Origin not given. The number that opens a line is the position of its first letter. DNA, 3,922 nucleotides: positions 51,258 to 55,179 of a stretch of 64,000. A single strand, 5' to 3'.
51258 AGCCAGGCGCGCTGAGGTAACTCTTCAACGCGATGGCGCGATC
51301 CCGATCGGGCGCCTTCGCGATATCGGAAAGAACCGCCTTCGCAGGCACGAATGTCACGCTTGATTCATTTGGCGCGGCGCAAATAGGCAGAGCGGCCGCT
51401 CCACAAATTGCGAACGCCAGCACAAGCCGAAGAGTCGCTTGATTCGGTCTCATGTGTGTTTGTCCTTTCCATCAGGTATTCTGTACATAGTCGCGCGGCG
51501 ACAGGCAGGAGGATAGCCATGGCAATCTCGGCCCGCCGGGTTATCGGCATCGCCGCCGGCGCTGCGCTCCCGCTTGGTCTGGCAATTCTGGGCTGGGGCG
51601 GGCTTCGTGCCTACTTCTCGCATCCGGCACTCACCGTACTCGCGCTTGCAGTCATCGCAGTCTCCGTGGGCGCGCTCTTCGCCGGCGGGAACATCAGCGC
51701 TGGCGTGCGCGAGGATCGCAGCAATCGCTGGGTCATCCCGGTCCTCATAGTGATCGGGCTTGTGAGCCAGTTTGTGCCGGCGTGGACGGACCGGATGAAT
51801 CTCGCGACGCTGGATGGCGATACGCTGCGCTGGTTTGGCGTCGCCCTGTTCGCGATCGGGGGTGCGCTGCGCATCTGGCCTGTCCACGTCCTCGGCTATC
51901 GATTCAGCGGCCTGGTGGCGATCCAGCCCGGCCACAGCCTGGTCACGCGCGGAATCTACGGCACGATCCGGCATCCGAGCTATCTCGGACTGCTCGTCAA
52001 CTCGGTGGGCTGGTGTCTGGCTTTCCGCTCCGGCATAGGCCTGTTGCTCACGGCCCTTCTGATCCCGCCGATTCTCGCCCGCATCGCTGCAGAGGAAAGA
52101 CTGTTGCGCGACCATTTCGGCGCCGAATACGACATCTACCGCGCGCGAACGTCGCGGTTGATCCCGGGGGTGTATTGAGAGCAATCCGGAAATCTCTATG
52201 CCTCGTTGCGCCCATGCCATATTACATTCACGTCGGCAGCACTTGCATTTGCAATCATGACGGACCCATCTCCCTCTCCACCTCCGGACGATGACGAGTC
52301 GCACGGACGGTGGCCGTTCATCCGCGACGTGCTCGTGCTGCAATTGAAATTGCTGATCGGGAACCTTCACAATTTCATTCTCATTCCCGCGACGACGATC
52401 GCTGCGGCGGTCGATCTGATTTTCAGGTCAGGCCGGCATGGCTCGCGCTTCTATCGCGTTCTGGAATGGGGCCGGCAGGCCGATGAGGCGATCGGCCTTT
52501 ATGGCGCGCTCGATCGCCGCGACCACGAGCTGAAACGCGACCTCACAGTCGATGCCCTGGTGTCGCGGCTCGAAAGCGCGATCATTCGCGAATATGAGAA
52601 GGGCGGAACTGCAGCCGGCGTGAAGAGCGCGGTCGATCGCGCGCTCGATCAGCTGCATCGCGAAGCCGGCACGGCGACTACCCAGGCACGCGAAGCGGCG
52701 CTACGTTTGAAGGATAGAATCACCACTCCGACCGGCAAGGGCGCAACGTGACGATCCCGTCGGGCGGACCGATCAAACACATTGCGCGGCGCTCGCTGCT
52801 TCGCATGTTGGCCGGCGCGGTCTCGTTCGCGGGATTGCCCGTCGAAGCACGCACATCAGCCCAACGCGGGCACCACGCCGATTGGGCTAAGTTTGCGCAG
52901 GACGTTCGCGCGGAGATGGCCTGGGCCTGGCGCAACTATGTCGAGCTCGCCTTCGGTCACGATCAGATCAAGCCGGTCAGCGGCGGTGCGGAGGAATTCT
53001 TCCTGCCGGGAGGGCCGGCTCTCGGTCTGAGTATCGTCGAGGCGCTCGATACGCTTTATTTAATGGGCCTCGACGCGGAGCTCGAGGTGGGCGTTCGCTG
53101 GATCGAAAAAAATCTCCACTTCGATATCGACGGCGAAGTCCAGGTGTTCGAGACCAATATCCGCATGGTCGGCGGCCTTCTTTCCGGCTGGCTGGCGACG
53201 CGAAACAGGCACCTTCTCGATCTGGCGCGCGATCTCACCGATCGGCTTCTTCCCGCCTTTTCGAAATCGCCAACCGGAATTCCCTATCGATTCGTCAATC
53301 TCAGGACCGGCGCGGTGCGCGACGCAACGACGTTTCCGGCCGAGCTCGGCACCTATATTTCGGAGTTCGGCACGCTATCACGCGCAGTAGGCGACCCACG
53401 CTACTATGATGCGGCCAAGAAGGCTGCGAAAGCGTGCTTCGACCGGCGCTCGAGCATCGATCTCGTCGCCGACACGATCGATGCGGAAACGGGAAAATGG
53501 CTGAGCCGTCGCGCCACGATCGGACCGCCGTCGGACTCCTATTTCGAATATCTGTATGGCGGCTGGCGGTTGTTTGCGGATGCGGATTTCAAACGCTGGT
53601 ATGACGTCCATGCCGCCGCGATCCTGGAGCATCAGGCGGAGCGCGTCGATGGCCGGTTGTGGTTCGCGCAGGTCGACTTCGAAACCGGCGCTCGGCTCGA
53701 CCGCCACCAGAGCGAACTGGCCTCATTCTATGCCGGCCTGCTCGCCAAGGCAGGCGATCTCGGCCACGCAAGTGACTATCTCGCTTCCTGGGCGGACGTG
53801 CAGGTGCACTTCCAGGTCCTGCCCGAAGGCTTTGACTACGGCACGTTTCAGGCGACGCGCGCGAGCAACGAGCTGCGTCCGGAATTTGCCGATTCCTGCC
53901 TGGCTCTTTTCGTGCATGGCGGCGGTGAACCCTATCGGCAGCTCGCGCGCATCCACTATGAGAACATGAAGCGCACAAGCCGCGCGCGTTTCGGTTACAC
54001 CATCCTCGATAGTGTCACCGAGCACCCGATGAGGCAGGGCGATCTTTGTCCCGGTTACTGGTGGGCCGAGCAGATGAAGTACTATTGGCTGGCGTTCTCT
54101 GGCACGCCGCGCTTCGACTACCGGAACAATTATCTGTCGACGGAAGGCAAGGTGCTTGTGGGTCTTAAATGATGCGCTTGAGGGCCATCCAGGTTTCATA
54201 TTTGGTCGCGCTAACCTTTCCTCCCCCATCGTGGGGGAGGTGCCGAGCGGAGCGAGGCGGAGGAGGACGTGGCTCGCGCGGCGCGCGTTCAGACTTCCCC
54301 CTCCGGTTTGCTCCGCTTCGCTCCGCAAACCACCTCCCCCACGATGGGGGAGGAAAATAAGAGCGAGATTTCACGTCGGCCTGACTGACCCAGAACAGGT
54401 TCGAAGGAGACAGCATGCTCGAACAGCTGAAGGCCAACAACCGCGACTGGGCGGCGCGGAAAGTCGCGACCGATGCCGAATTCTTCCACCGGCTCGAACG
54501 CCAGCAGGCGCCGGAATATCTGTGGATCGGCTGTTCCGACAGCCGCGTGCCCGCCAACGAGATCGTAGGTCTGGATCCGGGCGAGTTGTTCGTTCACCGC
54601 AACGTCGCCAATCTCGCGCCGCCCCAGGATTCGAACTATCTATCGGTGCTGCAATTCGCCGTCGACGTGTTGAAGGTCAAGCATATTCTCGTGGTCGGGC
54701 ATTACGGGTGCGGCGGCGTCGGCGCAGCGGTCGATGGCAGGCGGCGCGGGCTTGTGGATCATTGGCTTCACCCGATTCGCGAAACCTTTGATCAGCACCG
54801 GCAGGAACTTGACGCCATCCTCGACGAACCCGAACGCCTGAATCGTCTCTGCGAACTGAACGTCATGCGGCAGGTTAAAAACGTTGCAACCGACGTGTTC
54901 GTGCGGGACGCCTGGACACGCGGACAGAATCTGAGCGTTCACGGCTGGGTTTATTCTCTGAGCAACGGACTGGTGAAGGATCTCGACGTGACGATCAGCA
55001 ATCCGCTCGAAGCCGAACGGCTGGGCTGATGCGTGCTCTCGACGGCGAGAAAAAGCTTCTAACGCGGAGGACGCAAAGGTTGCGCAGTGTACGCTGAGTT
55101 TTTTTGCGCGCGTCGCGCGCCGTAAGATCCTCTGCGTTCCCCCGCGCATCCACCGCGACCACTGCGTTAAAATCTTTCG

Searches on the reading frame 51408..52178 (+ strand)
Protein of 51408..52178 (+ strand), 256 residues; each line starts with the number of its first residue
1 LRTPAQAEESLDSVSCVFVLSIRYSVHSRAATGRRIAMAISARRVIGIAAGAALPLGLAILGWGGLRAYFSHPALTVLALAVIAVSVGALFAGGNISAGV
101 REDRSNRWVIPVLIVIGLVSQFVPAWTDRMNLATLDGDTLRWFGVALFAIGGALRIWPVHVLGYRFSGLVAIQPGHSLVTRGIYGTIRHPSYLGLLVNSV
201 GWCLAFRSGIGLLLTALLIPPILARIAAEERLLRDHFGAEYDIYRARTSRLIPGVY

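Call 60: search_protein_families(library=pfam, proteins=[window:51408-52178:+], max_evalue=0.01)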
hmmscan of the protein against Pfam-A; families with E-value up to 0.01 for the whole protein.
window:51408-52178:+ (256 aa): 3 families
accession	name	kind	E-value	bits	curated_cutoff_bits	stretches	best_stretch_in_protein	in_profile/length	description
PF04140.19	ICMT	-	8.5e-15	55.4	24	1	145-233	2-93/95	Isoprenylcysteine carboxyl methyltransferase (ICMT) family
PF04191.18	PEMT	-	5.2e-12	46.6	25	1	141-239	3-104/105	Phospholipid methyltransferase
PF01222.22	ERG4_ERG24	-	0.00098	18.4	27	1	171-256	344-432/432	Ergosterol biosynthesis ERG4/ERG24 family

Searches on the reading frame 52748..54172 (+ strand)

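Call 6: search_protein_families(library=pfam, proteins=[window:52748-54172:+])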
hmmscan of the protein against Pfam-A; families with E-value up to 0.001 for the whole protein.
window:52748-54172:+ (474 aa): 1 family
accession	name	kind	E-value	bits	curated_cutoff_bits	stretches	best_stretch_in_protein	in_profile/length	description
PF01532.26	Glyco_hydro_47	-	1.6e-89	301.4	22.9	1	57-470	2-453/455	Glycosyl hydrolase family 47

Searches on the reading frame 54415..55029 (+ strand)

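Call 6: search_protein_families(library=pfam, proteins=[window:54415-55029:+])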
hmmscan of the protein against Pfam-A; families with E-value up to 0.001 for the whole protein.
window:54415-55029:+ (204 aa): 1 family
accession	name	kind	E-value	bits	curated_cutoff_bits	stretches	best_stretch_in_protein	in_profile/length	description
PF00484.24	Pro_CA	-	6.5e-53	179.6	25.7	1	35-187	1-156/156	Carbonic anhydrase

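Call 24: search_protein_families(library=ncbifam, proteins=[window:54415-55029:+])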
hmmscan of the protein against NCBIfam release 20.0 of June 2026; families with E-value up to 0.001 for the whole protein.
window:54415-55029:+ (204 aa): 2 families
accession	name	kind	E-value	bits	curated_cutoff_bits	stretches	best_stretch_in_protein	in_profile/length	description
NF007756.0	PRK10437.1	equivalog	5.4e-71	238.5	251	1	3-196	5-197/220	carbonate dehydratase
NF011765.0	PRK15219.1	subfamily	3.8e-14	52.7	221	1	29-188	86-242/245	carbonic anhydrase family protein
